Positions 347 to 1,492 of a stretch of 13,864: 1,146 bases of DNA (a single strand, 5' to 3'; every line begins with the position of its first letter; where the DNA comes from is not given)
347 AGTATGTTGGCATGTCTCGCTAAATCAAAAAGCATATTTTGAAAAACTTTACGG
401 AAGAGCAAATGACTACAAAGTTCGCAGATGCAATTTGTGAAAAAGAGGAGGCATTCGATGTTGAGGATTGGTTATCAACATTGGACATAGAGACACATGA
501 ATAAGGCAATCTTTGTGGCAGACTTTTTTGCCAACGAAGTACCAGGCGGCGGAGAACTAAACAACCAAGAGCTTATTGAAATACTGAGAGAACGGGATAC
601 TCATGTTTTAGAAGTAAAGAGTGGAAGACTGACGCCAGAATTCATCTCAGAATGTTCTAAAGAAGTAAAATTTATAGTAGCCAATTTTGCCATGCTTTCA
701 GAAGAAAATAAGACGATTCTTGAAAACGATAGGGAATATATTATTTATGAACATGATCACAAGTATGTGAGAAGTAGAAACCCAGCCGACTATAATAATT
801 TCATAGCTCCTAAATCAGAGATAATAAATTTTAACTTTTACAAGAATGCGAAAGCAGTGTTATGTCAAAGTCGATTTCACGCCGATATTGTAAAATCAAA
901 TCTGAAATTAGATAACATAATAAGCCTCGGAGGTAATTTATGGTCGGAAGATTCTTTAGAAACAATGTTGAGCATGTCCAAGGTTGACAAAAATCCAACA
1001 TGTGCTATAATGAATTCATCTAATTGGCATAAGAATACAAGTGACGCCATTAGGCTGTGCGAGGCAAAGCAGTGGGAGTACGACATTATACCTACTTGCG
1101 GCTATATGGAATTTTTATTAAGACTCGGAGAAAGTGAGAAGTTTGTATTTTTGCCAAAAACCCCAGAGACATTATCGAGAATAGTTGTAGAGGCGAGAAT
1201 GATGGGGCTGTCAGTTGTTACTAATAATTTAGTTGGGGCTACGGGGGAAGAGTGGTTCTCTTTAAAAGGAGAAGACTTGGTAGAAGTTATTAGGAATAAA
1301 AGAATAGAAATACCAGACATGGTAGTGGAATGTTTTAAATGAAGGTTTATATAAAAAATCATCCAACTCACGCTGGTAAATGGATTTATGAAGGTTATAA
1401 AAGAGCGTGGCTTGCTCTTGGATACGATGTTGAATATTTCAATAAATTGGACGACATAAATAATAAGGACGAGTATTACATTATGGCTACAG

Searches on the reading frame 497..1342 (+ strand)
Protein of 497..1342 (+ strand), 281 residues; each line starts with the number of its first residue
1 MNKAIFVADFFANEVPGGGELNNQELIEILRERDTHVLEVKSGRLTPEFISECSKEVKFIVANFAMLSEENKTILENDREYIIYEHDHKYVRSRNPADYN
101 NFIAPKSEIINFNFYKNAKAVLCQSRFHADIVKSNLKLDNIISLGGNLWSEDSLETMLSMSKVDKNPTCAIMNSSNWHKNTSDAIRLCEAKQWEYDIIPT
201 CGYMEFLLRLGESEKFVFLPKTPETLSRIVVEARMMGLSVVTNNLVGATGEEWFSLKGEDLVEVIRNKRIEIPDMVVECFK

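Call 5: search_protein_families(library=pfam, proteins=[window:497-1342:+], max_evalue=0.1)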
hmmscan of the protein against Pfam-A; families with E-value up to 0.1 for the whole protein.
window:497-1342:+ (281 aa): 0 families

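Call 9: search_protein_families(library=phrogs, proteins=[window:497-1342:+], max_evalue=0.001)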
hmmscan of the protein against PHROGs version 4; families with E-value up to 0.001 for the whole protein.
window:497-1342:+ (281 aa): 0 families

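Call 86: search_solved_structures(query=window:497-1342:+, max_evalue=1)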
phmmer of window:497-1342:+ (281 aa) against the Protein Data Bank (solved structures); distinct sequences matched with E-value up to 1: 4.
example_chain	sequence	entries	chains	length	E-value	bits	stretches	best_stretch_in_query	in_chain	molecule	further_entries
5c50_B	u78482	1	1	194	0.84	12.2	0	227-267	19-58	Autophagy-related protein 13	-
5xuy_A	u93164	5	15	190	0.85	12.2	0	228-267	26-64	Autophagy-related protein 13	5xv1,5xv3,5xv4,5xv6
8do8_B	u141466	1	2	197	0.92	12.1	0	228-267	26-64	Autophagy-related protein 13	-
1usy_E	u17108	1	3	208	0.99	11.9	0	185-232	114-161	ATP PHOSPHORIBOSYLTRANSFERASE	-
